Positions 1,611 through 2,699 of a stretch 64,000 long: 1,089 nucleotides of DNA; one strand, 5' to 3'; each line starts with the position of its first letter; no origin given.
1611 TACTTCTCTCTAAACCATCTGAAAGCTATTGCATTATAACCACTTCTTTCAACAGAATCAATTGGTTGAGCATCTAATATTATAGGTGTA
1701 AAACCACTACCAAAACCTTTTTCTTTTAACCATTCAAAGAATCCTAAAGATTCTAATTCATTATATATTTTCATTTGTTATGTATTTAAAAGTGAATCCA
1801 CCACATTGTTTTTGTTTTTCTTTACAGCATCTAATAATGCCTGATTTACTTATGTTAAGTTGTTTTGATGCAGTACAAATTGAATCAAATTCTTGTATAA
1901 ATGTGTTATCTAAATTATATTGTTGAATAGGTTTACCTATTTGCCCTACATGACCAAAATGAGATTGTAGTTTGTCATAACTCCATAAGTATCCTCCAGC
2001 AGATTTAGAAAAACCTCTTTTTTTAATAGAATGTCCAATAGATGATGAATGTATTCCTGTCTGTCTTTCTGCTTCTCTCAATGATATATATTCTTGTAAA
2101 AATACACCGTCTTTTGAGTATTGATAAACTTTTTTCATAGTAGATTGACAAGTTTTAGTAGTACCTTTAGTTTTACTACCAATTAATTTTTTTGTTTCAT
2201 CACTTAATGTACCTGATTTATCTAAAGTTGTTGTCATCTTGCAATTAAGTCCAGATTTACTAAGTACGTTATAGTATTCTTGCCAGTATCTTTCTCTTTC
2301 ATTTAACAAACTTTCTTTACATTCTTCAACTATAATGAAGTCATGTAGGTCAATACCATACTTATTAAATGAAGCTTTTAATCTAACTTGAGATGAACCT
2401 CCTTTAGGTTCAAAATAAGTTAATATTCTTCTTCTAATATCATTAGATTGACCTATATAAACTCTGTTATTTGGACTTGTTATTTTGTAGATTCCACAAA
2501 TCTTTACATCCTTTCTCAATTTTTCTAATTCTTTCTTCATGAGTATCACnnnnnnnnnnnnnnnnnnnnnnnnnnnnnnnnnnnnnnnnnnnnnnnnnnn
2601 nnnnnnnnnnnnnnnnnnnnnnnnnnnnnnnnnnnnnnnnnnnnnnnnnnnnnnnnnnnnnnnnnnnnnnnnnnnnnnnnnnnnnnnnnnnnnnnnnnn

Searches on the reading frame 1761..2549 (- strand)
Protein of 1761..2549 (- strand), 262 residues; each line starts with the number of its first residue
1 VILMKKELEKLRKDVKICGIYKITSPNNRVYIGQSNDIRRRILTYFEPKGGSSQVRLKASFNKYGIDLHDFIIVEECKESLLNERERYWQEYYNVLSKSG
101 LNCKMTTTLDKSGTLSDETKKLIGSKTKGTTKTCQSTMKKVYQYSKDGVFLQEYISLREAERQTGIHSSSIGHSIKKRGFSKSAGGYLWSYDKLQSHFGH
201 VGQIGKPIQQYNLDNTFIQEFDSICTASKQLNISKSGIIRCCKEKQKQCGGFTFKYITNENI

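Call 22: search_protein_families(library=phrogs, proteins=[window:1761-2549:-], max_evalue=0.001)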
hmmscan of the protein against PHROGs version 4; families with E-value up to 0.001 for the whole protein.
window:1761-2549:- (262 aa): 10 families
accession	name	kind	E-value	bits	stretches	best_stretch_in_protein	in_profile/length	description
phrog_314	-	DNA, RNA and nucleotide metabolism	1.8e-27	97.5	1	10-198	171-394/574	homing endonuclease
phrog_7168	-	DNA, RNA and nucleotide metabolism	1.4e-13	52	1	19-247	3-226/284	homing endonuclease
phrog_5123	-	DNA, RNA and nucleotide metabolism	2.6e-11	44.6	1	19-122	3-106/152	homing endonuclease with GIY-YIG motif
phrog_20162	-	DNA, RNA and nucleotide metabolism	2e-10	41.9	1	205-260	30-85/88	HNH endonuclease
phrog_19446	-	DNA, RNA and nucleotide metabolism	8.7e-08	33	1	19-148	3-131/254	homing endonuclease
phrog_4538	-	unknown function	5.7e-06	26.5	0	219-257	409-447/447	-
phrog_34622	-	unknown function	0.00052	20.8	0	208-257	3-52/189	-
phrog_30580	-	unknown function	0.00076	20.6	0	219-258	20-59/85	-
phrog_1310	-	unknown function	0.00093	20.7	0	202-260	64-122/125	-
phrog_3855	-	DNA, RNA and nucleotide metabolism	0.00093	20.6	0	218-255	18-55/115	HTH DNA binding protein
